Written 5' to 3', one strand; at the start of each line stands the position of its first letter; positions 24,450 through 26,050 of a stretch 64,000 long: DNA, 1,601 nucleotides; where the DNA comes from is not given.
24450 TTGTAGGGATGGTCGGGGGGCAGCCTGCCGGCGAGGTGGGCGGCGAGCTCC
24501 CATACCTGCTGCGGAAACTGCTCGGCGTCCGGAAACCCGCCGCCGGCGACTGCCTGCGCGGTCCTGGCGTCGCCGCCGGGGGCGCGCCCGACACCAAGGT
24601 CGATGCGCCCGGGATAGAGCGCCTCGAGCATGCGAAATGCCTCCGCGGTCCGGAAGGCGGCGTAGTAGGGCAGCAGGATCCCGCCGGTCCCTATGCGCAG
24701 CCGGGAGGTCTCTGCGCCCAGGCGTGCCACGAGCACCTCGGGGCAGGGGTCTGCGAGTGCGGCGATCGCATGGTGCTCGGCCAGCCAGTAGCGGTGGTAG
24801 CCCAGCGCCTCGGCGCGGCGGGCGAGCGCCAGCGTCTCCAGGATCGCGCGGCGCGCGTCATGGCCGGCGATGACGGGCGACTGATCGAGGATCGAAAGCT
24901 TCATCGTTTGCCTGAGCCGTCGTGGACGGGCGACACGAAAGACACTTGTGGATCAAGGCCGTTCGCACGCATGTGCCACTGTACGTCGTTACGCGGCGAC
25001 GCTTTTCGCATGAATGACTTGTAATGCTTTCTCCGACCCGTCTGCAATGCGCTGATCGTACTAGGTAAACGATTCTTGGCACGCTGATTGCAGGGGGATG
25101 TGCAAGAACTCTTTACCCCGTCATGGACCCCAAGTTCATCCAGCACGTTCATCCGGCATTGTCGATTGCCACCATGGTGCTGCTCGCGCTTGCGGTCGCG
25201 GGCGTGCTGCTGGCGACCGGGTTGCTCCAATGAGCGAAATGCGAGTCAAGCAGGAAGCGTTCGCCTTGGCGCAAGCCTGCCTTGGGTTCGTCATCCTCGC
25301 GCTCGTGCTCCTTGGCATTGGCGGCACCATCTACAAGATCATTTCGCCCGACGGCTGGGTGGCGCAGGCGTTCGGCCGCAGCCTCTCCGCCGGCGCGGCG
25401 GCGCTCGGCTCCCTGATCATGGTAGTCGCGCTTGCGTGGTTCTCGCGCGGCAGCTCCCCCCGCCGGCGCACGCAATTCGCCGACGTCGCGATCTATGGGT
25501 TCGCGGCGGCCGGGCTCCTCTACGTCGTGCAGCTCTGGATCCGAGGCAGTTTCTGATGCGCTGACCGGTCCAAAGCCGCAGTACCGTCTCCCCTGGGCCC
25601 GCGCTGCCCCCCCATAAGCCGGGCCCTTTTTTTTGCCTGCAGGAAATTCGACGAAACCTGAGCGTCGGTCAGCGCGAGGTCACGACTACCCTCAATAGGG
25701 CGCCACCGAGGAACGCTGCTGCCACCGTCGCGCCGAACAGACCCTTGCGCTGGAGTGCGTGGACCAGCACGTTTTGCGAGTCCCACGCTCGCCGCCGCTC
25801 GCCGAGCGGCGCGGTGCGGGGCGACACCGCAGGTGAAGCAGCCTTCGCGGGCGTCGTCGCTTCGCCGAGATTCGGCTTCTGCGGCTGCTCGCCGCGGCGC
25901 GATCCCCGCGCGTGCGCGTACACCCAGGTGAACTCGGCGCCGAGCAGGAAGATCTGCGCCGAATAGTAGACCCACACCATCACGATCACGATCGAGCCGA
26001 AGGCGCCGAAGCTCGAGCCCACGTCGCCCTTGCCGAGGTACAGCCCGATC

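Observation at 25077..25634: Self-contained sigma-54 module: perfect -24/-12 promoter, 36-aa hydrophobic peptide, 108-aa membrane protein, intrinsic terminator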

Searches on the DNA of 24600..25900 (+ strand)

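Call 17: search_rna_families(source=window, start=24600, end=25900, threshold=evalue, max_evalue=1)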
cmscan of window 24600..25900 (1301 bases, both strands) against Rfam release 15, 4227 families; matches with E-value up to 1: 1.
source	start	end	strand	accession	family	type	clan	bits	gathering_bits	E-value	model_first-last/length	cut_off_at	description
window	25830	25895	+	RF03472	mir-623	Gene; miRNA;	-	20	70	0.43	1-87/87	no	mir-623 microRNA precursor family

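Call 70: build_rna_model(alignment_id=A4)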
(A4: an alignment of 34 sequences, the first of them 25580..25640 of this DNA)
Model R1 built from alignment A4 (34 sequences, 73 columns); structure: RNAalifold consensus.
model positions 58; base pairs 7; branch points 0; effective number of sequences 12.13; information 0.961 bits per position. Calibrated on 0.2 Mb of random sequence (short: E-values are rough).
structure used (alignment columns):
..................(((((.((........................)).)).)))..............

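Call 72: search_with_rna_model(model_id=R1, sources=[window, L052, L053, L054, L055, L056, L057, L058, L059, L060, L061, L062, L063, L064, L065, L066, L067, L068, L069, L070, L071, L072, L073, L074, L075, L076, L077, L078, L079, L080, L081, L082, L083, L084, L085, L086, L087, L088, L089, L090, L091, L092, L093, L094, L095, L096, L097, L098, L099, L100, L101, L102, L103, L104, L105, L106, L107, L108, L109, L110, L111, L112, L113, L114, L115, L116, L117, L118, L119, L120, L121, L122, L123, L124, L125, L126, L127, L128, L129, L130, L131, L132, L133, L134, L135, L136, L137, L138, L139, L140, L141, L142, L143, L144, L145, L146, L147, L148, L149, L150], max_evalue=1)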
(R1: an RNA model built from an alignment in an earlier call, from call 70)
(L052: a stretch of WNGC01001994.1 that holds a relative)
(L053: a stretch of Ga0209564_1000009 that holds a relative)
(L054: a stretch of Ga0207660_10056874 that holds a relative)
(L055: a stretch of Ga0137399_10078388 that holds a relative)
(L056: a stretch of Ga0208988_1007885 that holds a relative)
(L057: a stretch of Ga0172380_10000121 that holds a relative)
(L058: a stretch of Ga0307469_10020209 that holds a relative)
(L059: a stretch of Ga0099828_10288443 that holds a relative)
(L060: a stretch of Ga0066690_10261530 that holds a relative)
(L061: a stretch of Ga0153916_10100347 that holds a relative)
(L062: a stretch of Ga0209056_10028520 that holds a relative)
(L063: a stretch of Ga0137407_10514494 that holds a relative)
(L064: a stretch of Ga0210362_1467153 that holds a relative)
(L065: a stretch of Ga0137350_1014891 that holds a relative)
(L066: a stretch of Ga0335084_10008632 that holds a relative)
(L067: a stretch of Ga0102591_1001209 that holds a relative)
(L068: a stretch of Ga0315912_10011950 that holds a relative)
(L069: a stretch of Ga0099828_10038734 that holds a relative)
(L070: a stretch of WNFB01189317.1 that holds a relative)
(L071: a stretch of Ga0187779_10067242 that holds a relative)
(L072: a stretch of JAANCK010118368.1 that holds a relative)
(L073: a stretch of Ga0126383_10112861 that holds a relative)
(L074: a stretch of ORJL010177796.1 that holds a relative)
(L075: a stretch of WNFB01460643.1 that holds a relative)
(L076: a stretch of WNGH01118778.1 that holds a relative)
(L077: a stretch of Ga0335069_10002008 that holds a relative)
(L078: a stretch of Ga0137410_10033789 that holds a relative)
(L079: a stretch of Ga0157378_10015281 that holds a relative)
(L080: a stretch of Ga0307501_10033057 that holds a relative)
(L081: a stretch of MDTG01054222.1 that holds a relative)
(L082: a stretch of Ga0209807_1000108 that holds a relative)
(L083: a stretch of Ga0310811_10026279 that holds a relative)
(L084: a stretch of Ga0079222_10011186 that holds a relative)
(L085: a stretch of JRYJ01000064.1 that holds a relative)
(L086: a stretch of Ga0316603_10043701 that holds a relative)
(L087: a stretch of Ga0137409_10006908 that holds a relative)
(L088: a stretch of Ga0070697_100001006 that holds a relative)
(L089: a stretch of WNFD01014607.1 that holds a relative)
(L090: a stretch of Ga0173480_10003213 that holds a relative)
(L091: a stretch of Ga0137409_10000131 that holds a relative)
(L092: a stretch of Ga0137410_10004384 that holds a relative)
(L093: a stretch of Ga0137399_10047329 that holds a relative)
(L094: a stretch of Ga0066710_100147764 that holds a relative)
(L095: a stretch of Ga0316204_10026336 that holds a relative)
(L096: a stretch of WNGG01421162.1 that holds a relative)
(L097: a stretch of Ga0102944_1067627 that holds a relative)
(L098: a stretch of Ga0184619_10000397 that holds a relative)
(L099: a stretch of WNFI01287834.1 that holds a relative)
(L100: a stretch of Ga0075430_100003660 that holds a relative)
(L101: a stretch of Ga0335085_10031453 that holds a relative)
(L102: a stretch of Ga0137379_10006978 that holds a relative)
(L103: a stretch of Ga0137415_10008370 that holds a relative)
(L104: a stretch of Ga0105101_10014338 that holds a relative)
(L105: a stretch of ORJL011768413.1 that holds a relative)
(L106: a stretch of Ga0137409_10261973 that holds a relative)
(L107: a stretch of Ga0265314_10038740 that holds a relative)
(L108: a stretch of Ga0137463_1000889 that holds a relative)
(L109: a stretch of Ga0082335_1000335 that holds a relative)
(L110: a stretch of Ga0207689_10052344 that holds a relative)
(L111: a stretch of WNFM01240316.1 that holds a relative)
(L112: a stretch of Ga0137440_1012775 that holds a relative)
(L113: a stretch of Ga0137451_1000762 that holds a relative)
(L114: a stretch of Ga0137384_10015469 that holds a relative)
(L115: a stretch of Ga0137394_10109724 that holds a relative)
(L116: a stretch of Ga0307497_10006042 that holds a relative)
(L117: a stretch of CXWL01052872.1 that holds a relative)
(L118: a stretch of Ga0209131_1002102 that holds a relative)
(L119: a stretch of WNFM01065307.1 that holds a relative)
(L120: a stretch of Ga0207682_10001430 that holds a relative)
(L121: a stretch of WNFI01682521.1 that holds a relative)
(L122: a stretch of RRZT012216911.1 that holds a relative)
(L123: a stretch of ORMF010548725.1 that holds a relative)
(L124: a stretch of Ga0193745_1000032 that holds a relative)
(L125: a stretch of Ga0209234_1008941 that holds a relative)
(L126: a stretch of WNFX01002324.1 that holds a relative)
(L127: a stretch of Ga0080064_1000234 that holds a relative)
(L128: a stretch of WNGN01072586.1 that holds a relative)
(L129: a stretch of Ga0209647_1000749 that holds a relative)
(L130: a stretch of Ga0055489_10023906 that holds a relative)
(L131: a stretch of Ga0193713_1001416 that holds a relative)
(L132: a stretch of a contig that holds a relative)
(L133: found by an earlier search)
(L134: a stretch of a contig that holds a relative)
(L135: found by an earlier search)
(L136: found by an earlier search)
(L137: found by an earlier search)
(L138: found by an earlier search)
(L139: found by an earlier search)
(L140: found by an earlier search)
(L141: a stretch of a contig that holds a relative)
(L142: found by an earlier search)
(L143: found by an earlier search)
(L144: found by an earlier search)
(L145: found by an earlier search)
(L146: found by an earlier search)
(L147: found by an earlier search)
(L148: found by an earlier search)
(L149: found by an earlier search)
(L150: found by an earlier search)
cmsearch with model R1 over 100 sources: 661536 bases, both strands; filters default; matches with E-value up to 1: 13.
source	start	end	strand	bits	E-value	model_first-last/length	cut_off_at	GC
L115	1982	2039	+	72.4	7.9e-14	1-58/58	no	0.69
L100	7294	7350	+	69.3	4.1e-13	1-58/58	no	0.67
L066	1280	1337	-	68.3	7e-13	1-58/58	no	0.66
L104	1038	1096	+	67.4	1.1e-12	1-58/58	no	0.63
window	25580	25637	+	64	6.4e-12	1-58/58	no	0.67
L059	41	98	-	62.4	1.5e-11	1-58/58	no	0.6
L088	5247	5304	+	61.9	1.9e-11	1-58/58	no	0.62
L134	2965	3022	+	60.3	4.5e-11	1-58/58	no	0.67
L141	1328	1383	+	57.9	1.6e-10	1-58/58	no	0.68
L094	1177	1235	+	56.3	3.8e-10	1-58/58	no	0.64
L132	3207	3260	+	55.7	5e-10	1-58/58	no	0.65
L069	735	797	+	43.2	3.6e-07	1-58/58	no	0.65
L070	737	799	+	43.2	3.6e-07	1-58/58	no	0.65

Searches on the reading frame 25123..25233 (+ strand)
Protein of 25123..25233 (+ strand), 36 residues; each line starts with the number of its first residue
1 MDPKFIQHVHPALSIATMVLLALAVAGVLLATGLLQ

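Call 3: search_protein_families(library=pfam, proteins=[window:25123-25233:+], max_evalue=1)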
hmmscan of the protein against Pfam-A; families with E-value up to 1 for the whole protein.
window:25123-25233:+ (36 aa): 1 family
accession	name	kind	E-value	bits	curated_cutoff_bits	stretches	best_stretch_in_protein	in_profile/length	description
PF18969.5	DUF5708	-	0.016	15.4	26.9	1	11-36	31-56/60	Family of unknown function (DUF5708)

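Call 4: search_protein_families(library=ncbifam, proteins=[window:25123-25233:+], max_evalue=1)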
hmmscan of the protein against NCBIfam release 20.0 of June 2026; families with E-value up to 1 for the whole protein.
window:25123-25233:+ (36 aa): 0 families

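Call 74: list_cluster_members(proteins=[window:25123-25230:+, window:25230-25553:+, P0037, P0040, P0062, P0065])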
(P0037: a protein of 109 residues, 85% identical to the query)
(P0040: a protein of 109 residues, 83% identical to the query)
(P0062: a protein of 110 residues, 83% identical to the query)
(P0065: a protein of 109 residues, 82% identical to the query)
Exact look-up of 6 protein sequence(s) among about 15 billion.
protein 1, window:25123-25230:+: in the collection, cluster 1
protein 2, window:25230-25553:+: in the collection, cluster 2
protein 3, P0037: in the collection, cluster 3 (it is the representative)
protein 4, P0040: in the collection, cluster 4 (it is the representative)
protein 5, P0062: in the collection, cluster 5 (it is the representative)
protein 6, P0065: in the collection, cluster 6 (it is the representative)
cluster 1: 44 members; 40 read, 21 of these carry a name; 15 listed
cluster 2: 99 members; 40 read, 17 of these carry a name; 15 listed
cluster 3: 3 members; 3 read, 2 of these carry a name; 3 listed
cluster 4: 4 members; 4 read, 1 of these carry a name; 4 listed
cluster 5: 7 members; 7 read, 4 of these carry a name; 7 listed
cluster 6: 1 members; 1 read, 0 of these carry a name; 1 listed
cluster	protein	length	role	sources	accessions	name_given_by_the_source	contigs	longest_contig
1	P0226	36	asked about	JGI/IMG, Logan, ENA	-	hypothetical protein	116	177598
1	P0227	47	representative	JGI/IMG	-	-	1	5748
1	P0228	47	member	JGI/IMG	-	hypothetical protein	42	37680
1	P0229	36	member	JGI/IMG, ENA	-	hypothetical protein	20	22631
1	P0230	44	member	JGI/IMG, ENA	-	hypothetical protein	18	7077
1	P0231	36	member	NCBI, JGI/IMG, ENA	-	hypothetical protein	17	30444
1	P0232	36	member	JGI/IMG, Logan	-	hypothetical protein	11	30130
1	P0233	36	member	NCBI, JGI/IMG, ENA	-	hypothetical protein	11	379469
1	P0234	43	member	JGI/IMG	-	hypothetical protein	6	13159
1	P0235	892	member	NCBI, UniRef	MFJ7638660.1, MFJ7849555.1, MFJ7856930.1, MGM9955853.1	calcium-translocating P-type ATPase, SERCA-type [Peribacillus sp. NPDC097206] | calcium-translocating P-type ATPase, SERCA-type n=1 Tax=unclassified Peribacillus ...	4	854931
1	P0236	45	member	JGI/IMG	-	hypothetical protein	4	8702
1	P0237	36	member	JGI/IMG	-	hypothetical protein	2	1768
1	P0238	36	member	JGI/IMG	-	hypothetical protein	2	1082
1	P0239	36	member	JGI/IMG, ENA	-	hypothetical protein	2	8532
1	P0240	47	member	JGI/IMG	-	hypothetical protein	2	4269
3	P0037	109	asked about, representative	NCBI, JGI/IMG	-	hypothetical protein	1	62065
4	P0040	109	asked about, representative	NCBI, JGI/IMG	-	hypothetical protein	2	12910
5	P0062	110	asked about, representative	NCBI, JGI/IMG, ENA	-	hypothetical protein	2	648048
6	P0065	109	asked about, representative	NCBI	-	-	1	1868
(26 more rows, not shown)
